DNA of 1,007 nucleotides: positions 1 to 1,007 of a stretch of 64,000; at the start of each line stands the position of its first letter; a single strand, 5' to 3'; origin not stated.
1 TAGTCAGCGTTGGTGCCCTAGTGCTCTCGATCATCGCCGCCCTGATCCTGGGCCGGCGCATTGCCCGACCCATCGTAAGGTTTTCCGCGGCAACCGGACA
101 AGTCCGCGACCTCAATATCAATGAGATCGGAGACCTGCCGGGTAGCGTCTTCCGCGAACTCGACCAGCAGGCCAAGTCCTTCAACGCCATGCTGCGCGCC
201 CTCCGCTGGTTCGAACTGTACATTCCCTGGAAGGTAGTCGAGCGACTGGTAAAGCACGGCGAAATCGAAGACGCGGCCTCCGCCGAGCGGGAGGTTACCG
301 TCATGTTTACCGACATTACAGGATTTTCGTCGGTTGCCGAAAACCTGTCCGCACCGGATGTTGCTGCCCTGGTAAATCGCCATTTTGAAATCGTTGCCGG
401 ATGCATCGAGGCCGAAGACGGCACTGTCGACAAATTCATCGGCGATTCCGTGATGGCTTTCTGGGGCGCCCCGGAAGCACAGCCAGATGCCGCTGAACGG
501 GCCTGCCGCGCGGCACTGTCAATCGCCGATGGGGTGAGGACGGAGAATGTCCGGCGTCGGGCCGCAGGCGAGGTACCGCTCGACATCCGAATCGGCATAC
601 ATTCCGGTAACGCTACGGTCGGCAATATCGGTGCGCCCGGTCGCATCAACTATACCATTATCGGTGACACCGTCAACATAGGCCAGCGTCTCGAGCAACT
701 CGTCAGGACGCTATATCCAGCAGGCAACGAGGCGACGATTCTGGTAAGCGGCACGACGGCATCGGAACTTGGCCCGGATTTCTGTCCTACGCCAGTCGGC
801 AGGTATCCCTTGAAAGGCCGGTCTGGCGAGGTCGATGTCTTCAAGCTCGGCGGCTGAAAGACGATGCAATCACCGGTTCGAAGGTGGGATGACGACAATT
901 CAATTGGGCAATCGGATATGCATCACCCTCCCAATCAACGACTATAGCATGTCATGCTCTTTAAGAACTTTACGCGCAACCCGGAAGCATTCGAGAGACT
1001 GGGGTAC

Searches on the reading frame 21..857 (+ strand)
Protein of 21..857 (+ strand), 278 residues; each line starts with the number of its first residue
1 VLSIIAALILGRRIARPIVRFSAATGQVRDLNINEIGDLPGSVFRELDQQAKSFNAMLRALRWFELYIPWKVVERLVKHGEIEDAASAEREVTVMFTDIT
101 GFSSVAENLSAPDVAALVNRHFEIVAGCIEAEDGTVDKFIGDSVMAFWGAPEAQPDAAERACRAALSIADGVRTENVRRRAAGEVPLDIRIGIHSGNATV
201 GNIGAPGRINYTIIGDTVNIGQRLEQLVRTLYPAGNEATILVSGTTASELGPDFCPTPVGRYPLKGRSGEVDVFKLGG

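Call 13: search_protein_families(library=pfam, proteins=[window:21-857:+], max_evalue=0.0001)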
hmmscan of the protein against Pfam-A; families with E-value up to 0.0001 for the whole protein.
window:21-857:+ (278 aa): 1 family
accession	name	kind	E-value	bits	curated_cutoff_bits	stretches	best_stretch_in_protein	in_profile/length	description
PF00211.25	Guanylate_cyc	-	2e-24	86.7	21.9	1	89-273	6-178/183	Adenylate and Guanylate cyclase catalytic domain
